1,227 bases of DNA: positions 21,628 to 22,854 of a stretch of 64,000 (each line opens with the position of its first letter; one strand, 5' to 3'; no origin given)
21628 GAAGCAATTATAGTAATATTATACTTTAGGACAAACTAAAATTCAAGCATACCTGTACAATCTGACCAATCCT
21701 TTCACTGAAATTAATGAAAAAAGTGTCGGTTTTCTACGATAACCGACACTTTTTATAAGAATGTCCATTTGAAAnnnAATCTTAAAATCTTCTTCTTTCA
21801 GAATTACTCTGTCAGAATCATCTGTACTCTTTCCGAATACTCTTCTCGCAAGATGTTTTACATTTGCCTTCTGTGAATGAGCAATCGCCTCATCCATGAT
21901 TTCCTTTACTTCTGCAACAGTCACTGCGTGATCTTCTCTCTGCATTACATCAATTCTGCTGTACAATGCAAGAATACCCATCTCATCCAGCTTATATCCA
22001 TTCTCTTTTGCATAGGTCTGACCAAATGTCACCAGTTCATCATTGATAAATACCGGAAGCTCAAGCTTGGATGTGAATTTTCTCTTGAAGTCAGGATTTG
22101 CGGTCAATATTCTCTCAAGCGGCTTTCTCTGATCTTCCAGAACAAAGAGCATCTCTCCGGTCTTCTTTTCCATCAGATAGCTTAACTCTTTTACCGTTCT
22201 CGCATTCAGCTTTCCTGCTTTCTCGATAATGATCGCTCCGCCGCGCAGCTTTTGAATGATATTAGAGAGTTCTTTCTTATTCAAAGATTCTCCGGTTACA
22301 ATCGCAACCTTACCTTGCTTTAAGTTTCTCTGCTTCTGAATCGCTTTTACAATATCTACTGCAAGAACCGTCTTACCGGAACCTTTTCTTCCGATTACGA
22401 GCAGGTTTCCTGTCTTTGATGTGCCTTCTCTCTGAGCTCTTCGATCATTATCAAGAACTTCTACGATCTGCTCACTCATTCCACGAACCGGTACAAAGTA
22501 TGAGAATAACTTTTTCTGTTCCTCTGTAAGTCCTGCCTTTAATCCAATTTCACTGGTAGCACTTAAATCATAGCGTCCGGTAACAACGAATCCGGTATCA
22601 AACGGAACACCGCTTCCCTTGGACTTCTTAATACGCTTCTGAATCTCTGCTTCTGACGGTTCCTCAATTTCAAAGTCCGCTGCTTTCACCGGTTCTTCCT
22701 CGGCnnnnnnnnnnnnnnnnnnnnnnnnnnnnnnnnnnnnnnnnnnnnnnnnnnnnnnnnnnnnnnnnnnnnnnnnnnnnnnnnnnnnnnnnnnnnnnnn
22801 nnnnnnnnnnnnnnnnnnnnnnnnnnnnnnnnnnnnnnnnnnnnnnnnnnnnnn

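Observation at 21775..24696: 973-aa protein with an unusual architecture: TPR-like N-terminus, (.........)5 coiled coil, roughly 130-residue D/E/F/Y polyacidic tract and a C-terminal P-loop NTPase-like domain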

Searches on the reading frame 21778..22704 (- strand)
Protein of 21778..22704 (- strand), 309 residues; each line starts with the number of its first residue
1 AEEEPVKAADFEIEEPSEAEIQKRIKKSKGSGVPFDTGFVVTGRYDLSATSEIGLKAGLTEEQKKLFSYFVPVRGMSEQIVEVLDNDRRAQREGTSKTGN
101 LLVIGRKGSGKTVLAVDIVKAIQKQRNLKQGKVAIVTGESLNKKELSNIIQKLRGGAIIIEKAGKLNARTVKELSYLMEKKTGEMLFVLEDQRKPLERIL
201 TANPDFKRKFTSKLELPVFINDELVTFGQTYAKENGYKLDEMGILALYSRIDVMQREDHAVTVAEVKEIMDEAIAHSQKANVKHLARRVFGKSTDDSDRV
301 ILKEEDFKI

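Call 9: find_homologous_proteins(query=window:21778-22704:-)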
Query seq(309 aa) (309 aa): 364 proteins with E <= 0.001 among 3126 candidates; the best 120 are listed.
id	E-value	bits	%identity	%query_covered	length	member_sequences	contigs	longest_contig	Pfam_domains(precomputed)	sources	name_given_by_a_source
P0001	3.3e-190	648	100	100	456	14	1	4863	PF00931.29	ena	-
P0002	3.8e-190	648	100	100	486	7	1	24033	PF00931.29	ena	-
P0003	4.0e-190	648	100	100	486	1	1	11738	PF00931.29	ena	-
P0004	3.6e-188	642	99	100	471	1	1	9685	PF00931.29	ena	-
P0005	4.5e-180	615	97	93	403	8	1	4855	PF00931.29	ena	-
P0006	6.1e-180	615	97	93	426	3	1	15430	PF00931.29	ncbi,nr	ncbi:MAG: NB-ARC domain-containing protein, partial [[Clostridium] scindens]|nr:NB-ARC domain-contai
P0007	3.8e-179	612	96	94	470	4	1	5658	-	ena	-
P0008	9.8e-179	611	96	94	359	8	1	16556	PF00931.29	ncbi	ncbi:NB-ARC domain-containing protein, partial [[Clostridium] scindens]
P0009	3.7e-178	609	96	96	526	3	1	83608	PF00931.29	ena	-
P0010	5.1e-178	608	96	94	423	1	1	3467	PF00931.29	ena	-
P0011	1.3e-177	607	95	93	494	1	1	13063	-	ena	-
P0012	1.3e-177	607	96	96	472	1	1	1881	PF00931.29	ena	-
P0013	2.0e-177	607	96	96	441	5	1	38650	-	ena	-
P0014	2.1e-177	606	95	93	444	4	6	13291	-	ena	-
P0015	2.7e-177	606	95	93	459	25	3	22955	-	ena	-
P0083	1.6e-142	492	82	89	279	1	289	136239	-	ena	-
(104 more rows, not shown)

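Call 18: search_protein_representatives(protein=window:21778-22617:-)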
Query: 280 residues. Proteins with E-value up to 0.001 (for the whole library): 2089; up to 1e-10: 1239; up to 1e-30: 689. The best 150 are listed.
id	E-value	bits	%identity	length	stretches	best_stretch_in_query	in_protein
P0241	2.8e-169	577.6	98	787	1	2-280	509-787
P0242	3.3e-166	567.5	96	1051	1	2-280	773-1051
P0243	3.3e-165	564.3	94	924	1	2-280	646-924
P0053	1.2e-164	562.5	94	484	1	2-280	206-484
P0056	1.9e-163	558.5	92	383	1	1-280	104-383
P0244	3.1e-160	548.0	91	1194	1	2-280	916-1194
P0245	4.0e-150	514.9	84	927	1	1-280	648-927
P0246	3.8e-148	508.4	84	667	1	2-279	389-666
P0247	2.4e-139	479.6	79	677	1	5-279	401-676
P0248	1.6e-137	473.6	81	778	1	3-279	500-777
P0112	1.3e-136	470.5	76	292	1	2-279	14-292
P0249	5.3e-136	468.6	79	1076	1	2-280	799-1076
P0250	2.2e-127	440.3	73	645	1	6-280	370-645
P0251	6.5e-126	435.5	72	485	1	7-280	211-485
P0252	2.2e-125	433.8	73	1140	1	7-280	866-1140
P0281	1.3e-81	290.4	52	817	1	9-279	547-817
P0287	1.6e-69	250.9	49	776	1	16-279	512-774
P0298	1.4e-63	231.3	45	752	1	29-279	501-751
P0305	1.1e-62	228.5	46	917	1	29-279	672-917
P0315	1.6e-61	224.6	46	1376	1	24-278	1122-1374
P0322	2.8e-60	220.5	43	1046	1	22-279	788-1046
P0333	1.3e-58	215.0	41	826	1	29-279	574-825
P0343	1.5e-57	211.6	45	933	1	29-279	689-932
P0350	4.4e-57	210.1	42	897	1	27-279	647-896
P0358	9.7e-57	208.9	40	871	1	29-279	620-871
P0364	2.7e-56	207.5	41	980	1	30-279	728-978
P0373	5.1e-56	206.6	40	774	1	19-279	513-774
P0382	2.2e-55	204.5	41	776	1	30-279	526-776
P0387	5.4e-55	203.2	42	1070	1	28-279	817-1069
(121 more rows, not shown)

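Call 25: find_related_loci(query=A1, collection=genome_contigs, flank=10000)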
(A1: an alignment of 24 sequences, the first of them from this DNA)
Query A1 (258 aa) in genome_contigs; peptide patterns used: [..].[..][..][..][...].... (x = any residue, [..] = any of these).
599 stretches matched a pattern (row limit reached: there are more); 596 encode a relative of the query (tblastn E <= 1e-3); the best 80 are kept; 80 distinct loci.
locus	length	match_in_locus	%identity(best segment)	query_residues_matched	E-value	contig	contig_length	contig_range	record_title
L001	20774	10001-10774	96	1-258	2e-168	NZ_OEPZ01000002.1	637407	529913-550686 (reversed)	Dorea phocaeensis strain Marseille-P4003, whole genome shotgun sequence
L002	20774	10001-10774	96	1-258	2e-166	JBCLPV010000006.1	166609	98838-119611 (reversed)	Lachnospiraceae bacterium 50-23 voucher GPTB0131 scaffold6, whole genome shotgun sequence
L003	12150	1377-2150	96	1-258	2e-166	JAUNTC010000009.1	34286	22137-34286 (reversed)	MAG: Lachnospiraceae bacterium isolate S5M_St_36 NODE_271_length_34286_cov_20.446028, whole genome shotgun sequence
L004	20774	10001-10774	96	1-258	3e-166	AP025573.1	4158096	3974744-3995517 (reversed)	Lachnospiraceae bacterium CE91-St61 DNA, complete genome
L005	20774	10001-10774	96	1-258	4e-166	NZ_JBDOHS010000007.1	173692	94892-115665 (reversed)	Dorea sp. YH-dor226 contig7, whole genome shotgun sequence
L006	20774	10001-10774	96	1-258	1e-165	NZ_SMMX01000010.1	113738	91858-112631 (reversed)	Extibacter muris strain DSM 28560 NODE_10_length_113738_cov_108.573404, whole genome shotgun sequence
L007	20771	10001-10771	95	1-257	1e-165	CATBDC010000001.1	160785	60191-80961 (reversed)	MAG: uncultured Lachnospiraceae bacterium isolate extra-SRR8291360.4_1677802520 genome assembly, contig: NODE_50_length_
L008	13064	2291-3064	95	1-258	6e-164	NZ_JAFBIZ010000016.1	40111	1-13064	Faecalicatena contorta strain ET51 Prase_4_NODE_16_length_40111_cov_34.8015, whole genome shotgun sequence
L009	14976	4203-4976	95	1-258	1e-163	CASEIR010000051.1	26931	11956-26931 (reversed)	uncultured Lachnospiraceae bacterium isolate CO.B59.metabat-bins.213 genome assembly, contig: CO.B59.metabat-bins.213.fa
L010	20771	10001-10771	95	1-257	9e-164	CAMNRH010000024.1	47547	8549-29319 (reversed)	MAG: uncultured Lachnospiraceae bacterium isolate SRR19792994_bin.73_metawrap_v1.3_MAG genome assembly, contig: ERZ12290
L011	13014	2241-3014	95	1-258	9e-164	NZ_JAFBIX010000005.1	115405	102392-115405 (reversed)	Faecalicatena contorta strain ET55 Prase_15_NODE_5_length_115405_cov_19.8301, whole genome shotgun sequence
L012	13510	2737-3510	95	1-258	2e-163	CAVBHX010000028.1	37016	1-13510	bacterium isolate G02646-L1_cleanbin_000010 genome assembly, contig: Spades_G02646-L1_contig_531, whole genome shotgun s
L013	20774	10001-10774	95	1-258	4e-163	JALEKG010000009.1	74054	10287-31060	MAG: Dorea sp. isolate SUG81 k141_1644510, whole genome shotgun sequence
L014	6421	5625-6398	94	1-258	5e-164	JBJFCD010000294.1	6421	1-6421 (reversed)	MAG: Lachnospiraceae bacterium isolate PUUB24_bin.042 NODE_9565_length_6421_cov_17.489161, whole genome shotgun sequence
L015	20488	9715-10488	94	1-258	7e-163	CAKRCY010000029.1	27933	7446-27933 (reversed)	MAG: uncultured Dorea sp. isolate REFINED_METABAT215_TOP10_CONTIGS_1500_ASSEMBLY_K77_MERGED__Hadza_MoBio_hadza-A-D_B_24_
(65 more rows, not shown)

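Call 31: predict_structure(alignment_id=A1)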
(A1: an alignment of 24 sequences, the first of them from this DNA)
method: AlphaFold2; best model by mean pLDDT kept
length: 258 residues; sequences in the alignment: 24
mean_pLDDT: 91.2   pTM: 0.85
mean pLDDT of the five models: 91.2, 91.0, 90.3, 89.7, 88.5
residues with pLDDT >= 90: 216; 70-90: 23; 50-70: 8; < 50: 11
segments of 3 or more residues with pLDDT < 50: 233-243
pLDDT, mean of each block of 10 residues (from residue 1): 85 93 95 94 95 97 97 87 98 97 97 98 98 97 98 97 96 96 93 97 92 97 84 43 64 87
secondary structure, 60 per line:
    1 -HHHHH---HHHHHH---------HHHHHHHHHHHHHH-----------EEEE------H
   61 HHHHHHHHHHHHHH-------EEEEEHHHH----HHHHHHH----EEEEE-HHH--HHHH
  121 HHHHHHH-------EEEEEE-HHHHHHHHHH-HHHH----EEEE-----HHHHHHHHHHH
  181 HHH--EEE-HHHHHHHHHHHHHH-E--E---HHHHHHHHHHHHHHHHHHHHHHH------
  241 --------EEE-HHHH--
elements in order: H2-6 H10-15 H25-38 E50-53 H60-74 E82-86 H87-90 H95-101 E106-110 H117-127 E135-140 H142-151 H153-156 E161-164 H170-183 E186-188 H190-203 H212-234 E249-251 H253-256

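Call 34: find_encoding_contigs(protein=P0387, flank=8000, max_places=3)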
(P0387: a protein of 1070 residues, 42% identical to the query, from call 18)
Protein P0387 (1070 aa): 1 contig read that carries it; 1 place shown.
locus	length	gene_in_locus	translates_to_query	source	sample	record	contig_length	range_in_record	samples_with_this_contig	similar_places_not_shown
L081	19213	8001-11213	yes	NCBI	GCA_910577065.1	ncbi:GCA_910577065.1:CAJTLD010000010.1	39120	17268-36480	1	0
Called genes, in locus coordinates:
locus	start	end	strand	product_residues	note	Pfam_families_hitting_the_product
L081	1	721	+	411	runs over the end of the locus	PF01926:MMR_HSR1, PF02421:FeoB_N, PF03193:RsgA_GTPase (faint), PF00350:Dynamin_N (faint), PF00009:GTP_EFTU, PF18128:HydF_dimer, PF18133:HydF_tetramer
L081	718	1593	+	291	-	-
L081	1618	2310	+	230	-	PF00072:Response_reg, PF00486:Trans_reg_C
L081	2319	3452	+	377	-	-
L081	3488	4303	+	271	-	PF00512:HisKA, PF02518:HATPase_c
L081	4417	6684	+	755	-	PF00330:Aconitase, PF00694:Aconitase_C (weak)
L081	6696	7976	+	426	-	PF01594:AI-2E_transport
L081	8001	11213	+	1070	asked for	PF07719:TPR_2 (faint), PF13174:TPR_6 (faint), PF13181:TPR_8 (faint), PF13424:TPR_12 (faint), PF14559:TPR_19 (faint), PF00515:TPR_1 (faint)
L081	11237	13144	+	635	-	PF02922:CBM_48, PF00128:Alpha-amylase, PF02806:Alpha-amylase_C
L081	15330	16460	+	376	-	-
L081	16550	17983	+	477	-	PF00669:Flagellin_N, PF00700:Flagellin_C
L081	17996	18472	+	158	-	PF02561:FliS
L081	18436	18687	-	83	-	PF10704:DUF2508 (weak)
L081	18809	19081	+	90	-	PF07441:BofA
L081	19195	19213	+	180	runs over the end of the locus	-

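Call 35: find_encoding_contigs(protein=P0315, flank=8000, max_places=3)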
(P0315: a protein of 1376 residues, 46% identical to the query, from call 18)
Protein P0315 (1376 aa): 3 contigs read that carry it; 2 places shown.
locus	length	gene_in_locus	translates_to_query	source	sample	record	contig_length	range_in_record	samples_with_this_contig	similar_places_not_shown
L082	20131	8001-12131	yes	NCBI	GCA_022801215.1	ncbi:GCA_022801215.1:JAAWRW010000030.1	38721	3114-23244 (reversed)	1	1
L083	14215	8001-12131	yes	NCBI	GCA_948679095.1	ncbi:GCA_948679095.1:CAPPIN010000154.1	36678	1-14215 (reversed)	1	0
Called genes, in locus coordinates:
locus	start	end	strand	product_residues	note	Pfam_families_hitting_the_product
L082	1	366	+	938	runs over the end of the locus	PF01473:Choline_bind_1 (faint), PF19127:Choline_bind_3 (faint), PF01522:Polysacc_deac_1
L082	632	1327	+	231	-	PF00072:Response_reg, PF00486:Trans_reg_C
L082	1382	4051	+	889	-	PF00512:HisKA, PF02518:HATPase_c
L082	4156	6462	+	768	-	PF00330:Aconitase, PF00694:Aconitase_C (faint)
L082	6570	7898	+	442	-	PF01594:AI-2E_transport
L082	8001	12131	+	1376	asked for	-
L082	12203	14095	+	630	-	PF22019:GlgB_N, PF02922:CBM_48, PF00128:Alpha-amylase, PF02806:Alpha-amylase_C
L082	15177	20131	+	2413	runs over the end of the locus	PF17995:GH101_N, PF13620:CarboxypepD_reg, PF18080:Gal_mutarotas_3, PF12905:Glyco_hydro_101, PF17451:Glyco_hyd_101C, PF21466:GH101_dom-5, PF17974:GalBD_like, PF13306:LRR_5, +2 more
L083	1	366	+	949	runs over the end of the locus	PF01473:Choline_bind_1 (faint), PF19127:Choline_bind_3 (faint), PF01522:Polysacc_deac_1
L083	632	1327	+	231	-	PF00072:Response_reg, PF00486:Trans_reg_C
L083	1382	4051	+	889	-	PF00512:HisKA, PF02518:HATPase_c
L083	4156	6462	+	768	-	PF00330:Aconitase, PF00694:Aconitase_C (faint)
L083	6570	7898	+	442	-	PF01594:AI-2E_transport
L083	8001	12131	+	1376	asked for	-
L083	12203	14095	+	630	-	PF22019:GlgB_N, PF02922:CBM_48, PF00128:Alpha-amylase, PF02806:Alpha-amylase_C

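Call 44: list_cluster_members(proteins=[P0387, P0315, P0358, P0382, P0373, P0343, P0322, P0305, P0298, P0287])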
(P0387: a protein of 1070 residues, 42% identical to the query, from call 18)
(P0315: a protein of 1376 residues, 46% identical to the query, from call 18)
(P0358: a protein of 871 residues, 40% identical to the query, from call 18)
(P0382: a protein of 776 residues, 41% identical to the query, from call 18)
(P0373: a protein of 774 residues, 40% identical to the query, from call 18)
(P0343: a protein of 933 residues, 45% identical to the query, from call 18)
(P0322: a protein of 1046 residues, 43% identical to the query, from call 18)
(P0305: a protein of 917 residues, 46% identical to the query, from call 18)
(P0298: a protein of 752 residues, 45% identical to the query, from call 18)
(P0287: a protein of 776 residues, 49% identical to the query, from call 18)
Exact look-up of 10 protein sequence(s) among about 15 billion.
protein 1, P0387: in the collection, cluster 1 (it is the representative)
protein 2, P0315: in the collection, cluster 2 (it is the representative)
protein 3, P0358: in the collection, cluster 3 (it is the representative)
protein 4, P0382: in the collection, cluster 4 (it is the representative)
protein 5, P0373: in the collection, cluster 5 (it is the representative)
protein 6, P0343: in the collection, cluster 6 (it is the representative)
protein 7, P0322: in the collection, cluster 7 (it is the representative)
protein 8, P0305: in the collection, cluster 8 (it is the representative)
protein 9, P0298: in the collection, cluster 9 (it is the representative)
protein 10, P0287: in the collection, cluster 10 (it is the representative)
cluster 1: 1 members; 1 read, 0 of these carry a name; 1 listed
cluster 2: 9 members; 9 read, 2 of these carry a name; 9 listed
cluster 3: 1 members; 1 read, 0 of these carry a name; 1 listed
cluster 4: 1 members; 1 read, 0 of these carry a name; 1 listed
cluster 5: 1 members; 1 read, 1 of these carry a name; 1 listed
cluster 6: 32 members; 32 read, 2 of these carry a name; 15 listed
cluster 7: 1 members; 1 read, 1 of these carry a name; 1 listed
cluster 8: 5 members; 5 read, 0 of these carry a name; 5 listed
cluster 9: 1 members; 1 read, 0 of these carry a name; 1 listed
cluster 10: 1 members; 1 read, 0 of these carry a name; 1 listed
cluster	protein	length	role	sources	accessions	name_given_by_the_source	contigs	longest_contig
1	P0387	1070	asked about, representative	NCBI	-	-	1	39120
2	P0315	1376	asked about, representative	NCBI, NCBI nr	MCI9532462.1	MAG: hypothetical protein HFH38_12150 [Lachnospiraceae bacterium] | hypothetical protein [Lachnospiraceae bacterium]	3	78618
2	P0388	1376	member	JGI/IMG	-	tetratricopeptide (TPR) repeat protein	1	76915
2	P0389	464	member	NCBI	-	-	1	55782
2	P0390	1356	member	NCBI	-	-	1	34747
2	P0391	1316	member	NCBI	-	-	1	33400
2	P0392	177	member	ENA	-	-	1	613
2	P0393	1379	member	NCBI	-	-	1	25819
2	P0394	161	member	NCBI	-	-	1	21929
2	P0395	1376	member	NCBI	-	-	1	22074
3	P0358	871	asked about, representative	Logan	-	-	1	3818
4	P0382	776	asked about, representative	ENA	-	-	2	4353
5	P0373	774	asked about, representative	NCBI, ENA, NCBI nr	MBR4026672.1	MAG: hypothetical protein IKJ01_03825 [Lachnospiraceae bacterium] | hypothetical protein [Lachnospiraceae bacterium]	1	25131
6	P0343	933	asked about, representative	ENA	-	-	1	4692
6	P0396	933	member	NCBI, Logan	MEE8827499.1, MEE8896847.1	MAG: tetratricopeptide repeat protein [Eubacteriales bacterium]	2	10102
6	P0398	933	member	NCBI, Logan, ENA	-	-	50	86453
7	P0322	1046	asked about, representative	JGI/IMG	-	hypothetical protein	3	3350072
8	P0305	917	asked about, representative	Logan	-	-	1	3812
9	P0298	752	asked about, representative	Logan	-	-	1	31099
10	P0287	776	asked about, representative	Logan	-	-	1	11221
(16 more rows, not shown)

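Call 46: find_encoding_contigs(protein=P0322, flank=8000, max_places=1)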
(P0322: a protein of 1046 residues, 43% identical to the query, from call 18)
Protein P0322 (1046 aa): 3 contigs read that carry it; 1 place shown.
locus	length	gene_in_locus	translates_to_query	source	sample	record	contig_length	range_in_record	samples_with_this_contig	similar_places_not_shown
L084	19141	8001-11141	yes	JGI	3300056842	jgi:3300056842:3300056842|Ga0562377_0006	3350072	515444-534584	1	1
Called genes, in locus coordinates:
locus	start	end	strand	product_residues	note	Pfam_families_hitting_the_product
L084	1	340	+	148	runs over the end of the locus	PF02502:LacAB_rpiB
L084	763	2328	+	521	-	-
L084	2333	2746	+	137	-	-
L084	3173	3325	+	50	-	-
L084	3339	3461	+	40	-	-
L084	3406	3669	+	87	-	-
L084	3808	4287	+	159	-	-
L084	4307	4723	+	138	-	-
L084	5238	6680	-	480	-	PF01235:Na_Ala_symp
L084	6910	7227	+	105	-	PF03551:PadR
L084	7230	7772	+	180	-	PF11193:DUF2812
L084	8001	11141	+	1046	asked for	PF07719:TPR_2 (faint), PF13181:TPR_8 (faint), PF14559:TPR_19 (faint)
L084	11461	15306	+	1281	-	PF18998:Flg_new_2 (faint), PF13306:LRR_5, PF18300:DUF5604 (faint), PF20258:tRNA_Me_trans_C (faint), PF02470:MlaD (faint), PF09479:Flg_new, PF09479:Flg_new, PF16403:Bact_surface_Ig-like, +2 more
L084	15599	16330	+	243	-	PF01520:Amidase_3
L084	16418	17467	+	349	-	PF01300:Sua5_yciO_yrdC, PF03481:Sua5_C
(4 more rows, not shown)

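Call 47: find_encoding_contigs(protein=P0398, flank=8000, max_places=1)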
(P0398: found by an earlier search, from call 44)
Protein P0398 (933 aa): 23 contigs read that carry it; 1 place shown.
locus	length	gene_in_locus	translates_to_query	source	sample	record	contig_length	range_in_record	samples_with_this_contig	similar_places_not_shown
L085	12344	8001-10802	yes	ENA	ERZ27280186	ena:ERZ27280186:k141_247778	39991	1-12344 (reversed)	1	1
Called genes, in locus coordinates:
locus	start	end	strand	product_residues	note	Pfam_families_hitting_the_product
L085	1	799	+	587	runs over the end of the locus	PF00877:NLPC_P60, PF01832:Glucosaminidase (weak)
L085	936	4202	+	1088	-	PF00133:tRNA-synt_1, PF09334:tRNA-synt_1g, PF08264:Anticodon_1, PF19302:DUF5915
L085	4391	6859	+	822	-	PF00343:Phosphorylase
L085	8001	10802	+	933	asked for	PF07719:TPR_2 (faint), PF13424:TPR_12 (faint), PF13432:TPR_16 (faint), PF14559:TPR_19 (weak), PF17866:AAA_lid_6 (faint)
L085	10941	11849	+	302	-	PF00398:RrnaAD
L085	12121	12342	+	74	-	?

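Call 48: find_encoding_contigs(protein=P0373, flank=8000, max_places=1)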
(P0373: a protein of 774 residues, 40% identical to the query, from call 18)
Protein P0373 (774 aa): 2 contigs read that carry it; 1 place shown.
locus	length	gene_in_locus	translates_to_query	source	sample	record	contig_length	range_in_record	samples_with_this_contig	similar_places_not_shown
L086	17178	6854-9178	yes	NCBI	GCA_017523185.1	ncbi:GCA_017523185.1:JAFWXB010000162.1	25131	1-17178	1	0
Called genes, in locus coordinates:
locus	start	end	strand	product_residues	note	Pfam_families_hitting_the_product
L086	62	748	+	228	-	PF00072:Response_reg, PF00486:Trans_reg_C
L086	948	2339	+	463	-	PF00512:HisKA, PF02518:HATPase_c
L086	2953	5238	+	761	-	PF00330:Aconitase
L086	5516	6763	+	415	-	PF01594:AI-2E_transport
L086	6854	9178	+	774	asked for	PF13181:TPR_8 (faint)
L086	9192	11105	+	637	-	PF02922:CBM_48, PF00128:Alpha-amylase, PF02806:Alpha-amylase_C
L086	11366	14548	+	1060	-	PF19753:DUF6240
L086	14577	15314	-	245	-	PF01520:Amidase_3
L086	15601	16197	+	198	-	-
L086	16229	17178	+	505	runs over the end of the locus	-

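Call 49: find_encoding_contigs(protein=P0298, flank=8000, max_places=1)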
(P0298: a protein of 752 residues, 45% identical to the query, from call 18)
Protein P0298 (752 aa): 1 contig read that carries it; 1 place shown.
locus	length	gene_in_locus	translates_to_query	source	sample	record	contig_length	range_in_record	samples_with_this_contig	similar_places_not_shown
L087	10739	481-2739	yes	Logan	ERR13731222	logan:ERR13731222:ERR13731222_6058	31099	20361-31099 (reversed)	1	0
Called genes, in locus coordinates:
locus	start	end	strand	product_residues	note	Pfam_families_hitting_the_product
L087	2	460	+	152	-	?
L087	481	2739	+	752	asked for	PF14559:TPR_19 (faint), PF07719:TPR_2 (faint), PF13181:TPR_8 (faint), PF13424:TPR_12 (faint)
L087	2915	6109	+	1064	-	PF19753:DUF6240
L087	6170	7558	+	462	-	PF00669:Flagellin_N, PF00700:Flagellin_C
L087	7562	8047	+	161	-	PF02561:FliS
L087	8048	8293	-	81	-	PF10704:DUF2508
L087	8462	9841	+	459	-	PF16980:CitMHS_2, PF03600:CitMHS (weak)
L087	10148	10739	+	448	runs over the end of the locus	PF01554:MatE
